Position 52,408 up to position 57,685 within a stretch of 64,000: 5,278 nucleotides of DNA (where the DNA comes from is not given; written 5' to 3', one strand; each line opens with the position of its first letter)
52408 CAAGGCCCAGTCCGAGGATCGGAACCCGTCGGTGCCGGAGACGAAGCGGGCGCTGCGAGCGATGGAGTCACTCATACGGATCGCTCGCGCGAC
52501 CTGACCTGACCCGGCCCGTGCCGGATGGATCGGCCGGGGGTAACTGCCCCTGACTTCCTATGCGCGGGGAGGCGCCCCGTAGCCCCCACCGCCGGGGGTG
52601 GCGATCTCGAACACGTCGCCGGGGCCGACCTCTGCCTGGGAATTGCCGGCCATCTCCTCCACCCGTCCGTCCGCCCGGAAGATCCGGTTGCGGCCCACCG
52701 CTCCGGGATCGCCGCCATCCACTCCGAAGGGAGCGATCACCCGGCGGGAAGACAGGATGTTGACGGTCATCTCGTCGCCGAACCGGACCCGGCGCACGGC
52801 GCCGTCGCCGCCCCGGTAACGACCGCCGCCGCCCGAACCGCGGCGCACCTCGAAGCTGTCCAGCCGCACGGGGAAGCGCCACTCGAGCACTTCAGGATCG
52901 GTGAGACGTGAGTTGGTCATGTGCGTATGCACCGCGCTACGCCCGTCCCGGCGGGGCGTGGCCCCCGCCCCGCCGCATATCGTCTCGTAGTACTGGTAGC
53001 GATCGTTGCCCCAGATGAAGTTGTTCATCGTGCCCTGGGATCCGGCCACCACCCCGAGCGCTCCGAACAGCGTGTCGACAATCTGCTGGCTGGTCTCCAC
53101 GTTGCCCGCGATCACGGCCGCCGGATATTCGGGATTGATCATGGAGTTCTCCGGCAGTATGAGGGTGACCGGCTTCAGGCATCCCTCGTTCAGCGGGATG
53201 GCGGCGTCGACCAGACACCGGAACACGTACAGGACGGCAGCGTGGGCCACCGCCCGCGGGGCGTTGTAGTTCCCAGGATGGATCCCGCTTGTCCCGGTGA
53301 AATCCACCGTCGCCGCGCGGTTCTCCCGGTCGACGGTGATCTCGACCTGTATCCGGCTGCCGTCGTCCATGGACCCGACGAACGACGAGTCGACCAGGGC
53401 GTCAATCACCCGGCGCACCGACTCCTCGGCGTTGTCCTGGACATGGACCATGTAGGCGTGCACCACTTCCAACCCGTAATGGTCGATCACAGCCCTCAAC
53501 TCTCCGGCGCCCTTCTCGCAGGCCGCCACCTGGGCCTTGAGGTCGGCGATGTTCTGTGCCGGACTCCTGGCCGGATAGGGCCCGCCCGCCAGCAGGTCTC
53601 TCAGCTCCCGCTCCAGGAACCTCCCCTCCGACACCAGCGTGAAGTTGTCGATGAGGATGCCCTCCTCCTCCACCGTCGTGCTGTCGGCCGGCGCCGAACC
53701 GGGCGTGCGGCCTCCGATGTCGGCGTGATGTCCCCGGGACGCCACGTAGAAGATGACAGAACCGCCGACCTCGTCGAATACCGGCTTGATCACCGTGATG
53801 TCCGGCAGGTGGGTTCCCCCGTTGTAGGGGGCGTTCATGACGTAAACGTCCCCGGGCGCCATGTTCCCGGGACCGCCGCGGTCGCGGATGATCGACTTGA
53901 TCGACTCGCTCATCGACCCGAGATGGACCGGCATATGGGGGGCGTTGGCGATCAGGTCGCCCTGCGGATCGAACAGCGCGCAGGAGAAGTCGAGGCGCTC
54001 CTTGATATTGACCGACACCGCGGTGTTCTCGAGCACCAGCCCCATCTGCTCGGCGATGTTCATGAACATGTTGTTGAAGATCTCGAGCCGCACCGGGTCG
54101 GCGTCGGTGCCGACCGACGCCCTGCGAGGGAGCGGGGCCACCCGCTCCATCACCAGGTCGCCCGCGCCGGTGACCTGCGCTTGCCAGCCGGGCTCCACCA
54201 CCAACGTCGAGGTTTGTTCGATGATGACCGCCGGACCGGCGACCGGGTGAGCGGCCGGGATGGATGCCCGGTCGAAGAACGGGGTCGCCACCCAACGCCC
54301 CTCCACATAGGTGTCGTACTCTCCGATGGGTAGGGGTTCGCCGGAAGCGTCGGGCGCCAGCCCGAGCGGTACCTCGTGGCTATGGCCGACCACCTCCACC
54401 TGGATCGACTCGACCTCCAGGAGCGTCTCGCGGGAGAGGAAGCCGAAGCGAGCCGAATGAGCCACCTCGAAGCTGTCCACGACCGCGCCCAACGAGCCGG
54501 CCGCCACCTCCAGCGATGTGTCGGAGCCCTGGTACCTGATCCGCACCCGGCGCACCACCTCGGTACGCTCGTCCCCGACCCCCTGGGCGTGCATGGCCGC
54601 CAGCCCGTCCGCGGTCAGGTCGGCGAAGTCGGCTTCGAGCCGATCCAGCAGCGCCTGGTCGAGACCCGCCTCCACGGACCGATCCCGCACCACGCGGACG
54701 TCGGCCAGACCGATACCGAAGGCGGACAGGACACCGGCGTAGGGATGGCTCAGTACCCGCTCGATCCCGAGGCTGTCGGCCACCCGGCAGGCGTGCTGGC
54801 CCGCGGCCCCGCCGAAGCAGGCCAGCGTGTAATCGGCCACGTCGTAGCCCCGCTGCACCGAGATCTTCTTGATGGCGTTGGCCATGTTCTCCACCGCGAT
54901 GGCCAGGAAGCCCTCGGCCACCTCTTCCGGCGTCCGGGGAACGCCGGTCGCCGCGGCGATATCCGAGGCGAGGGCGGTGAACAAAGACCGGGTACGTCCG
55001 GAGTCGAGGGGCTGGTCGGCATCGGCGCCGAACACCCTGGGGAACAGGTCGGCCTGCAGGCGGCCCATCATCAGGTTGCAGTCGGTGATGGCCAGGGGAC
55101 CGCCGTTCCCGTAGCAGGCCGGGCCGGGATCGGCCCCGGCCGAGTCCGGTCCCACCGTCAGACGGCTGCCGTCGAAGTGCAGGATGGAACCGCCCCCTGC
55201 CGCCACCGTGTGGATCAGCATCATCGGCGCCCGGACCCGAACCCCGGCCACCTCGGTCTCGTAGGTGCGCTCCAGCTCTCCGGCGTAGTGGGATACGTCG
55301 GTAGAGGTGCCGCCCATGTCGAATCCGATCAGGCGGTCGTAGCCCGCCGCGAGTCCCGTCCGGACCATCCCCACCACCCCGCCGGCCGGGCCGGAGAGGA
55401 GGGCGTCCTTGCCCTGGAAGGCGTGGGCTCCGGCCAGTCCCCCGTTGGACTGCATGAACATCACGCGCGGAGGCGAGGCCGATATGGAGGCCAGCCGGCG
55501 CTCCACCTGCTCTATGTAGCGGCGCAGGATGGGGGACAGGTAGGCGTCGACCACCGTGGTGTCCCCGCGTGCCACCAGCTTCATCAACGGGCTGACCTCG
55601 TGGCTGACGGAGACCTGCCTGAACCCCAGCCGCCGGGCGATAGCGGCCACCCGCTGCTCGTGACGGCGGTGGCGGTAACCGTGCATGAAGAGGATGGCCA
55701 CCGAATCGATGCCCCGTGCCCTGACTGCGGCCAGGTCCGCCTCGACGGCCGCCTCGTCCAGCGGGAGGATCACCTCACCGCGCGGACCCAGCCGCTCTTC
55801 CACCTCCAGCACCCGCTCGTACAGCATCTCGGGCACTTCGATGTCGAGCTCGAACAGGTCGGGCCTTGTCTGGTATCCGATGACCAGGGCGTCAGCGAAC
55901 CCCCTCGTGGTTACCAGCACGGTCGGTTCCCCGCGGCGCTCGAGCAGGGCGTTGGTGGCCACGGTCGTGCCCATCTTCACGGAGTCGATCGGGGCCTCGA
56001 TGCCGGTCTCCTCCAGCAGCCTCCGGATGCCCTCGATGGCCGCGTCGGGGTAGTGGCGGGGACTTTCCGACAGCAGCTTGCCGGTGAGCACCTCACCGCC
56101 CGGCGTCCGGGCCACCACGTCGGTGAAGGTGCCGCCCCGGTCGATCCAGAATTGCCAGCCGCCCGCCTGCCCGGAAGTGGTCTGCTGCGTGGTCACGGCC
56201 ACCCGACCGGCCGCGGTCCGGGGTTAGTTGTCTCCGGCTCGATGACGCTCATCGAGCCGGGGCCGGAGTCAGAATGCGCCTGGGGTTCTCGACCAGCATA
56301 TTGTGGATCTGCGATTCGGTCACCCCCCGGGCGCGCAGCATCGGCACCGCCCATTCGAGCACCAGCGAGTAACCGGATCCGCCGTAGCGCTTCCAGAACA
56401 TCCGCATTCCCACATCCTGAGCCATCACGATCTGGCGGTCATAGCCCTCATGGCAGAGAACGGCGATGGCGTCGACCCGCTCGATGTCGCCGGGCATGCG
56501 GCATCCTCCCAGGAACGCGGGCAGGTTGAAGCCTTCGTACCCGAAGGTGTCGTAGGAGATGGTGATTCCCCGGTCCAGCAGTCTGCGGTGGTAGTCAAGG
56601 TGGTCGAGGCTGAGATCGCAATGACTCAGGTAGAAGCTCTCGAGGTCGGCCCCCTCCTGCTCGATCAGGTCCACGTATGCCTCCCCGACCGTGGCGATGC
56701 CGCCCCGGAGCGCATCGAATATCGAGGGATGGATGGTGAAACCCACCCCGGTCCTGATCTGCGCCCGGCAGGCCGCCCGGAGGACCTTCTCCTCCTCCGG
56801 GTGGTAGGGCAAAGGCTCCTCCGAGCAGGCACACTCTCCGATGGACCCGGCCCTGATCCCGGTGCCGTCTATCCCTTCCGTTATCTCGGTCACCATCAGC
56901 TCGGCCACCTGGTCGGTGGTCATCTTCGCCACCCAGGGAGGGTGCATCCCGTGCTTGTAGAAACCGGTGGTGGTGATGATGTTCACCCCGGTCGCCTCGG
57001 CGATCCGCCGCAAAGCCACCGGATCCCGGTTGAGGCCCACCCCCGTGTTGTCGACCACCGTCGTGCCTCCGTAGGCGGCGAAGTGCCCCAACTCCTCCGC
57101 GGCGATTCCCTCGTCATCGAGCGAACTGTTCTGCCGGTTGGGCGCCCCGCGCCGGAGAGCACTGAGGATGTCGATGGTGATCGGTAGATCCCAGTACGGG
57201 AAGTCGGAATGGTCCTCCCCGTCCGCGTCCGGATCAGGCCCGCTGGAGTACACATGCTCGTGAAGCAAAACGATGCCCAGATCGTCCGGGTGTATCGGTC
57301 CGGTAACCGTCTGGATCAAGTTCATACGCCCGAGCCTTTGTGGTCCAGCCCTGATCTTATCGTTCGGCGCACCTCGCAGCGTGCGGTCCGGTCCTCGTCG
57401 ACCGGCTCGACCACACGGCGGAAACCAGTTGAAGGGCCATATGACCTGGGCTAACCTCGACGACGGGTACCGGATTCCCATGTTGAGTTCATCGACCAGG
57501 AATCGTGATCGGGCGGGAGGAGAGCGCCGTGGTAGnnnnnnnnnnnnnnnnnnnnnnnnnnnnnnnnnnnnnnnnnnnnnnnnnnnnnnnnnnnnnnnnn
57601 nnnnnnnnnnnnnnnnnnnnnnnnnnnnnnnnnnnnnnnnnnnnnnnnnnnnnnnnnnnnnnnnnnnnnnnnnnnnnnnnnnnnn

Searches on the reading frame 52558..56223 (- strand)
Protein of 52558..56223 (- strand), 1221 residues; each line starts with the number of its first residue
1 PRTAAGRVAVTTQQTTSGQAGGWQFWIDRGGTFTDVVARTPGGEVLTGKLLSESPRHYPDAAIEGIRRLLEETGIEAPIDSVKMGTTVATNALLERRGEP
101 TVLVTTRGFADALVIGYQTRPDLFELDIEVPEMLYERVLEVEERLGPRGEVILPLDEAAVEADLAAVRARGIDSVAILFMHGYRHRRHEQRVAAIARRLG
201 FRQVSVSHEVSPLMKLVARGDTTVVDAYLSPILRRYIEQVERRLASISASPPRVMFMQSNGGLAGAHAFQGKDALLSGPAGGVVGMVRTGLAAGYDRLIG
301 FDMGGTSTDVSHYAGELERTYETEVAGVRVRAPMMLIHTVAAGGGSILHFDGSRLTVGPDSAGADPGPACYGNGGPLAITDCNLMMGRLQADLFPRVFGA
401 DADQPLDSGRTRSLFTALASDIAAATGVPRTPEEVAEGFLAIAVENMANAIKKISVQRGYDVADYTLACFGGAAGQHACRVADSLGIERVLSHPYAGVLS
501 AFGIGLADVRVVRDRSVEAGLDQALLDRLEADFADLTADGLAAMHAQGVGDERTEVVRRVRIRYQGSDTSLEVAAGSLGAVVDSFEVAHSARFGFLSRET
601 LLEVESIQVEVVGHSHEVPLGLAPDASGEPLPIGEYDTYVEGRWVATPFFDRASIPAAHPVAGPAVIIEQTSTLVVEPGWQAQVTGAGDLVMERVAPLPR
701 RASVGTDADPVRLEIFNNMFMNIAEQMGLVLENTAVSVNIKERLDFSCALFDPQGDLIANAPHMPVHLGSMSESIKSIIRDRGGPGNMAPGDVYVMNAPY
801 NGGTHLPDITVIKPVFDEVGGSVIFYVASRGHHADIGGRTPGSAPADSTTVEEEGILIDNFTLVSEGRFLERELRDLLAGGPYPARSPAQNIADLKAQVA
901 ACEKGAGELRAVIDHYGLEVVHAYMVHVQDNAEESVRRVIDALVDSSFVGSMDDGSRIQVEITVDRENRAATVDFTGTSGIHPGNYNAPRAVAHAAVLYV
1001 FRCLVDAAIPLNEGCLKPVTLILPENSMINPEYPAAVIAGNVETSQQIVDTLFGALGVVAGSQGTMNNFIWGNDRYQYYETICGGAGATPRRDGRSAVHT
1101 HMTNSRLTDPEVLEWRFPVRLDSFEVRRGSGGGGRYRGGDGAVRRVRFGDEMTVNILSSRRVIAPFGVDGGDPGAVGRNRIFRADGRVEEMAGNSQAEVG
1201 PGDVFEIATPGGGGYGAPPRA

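Call 87: search_protein_families(library=pfam, proteins=[window:52558-56223:-], max_evalue=0.00001)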
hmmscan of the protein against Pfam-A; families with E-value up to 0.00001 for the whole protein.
window:52558-56223:- (1221 aa): 4 families
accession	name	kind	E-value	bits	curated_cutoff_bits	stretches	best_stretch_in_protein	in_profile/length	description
PF02538.19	Hydantoinase_B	-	9.1e-204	678.1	26.8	1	709-1218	1-519/519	Hydantoinase B/oxoprolinase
PF01968.24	Hydantoinase_A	-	8.5e-106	353.9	22.9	1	219-510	1-288/291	Hydantoinase/oxoprolinase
PF05378.19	Hydant_A_N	-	4.7e-57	193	25.2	1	25-199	2-175/176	Hydantoinase/oxoprolinase N-terminal region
PF19278.4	Hydant_A_C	-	7.9e-07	29.1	21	0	527-683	12-181/193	Hydantoinase/oxoprolinase C-terminal domain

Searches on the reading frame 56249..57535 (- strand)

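Call 87: search_protein_families(library=pfam, proteins=[window:56249-57535:-], max_evalue=0.00001)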
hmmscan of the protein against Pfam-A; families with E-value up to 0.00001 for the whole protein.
window:56249-57535:- (428 aa): 1 family
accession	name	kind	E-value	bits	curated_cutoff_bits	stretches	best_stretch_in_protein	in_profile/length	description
PF02126.24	PTE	-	5.7e-63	213.5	22.4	1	81-423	1-298/298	Phosphotriesterase family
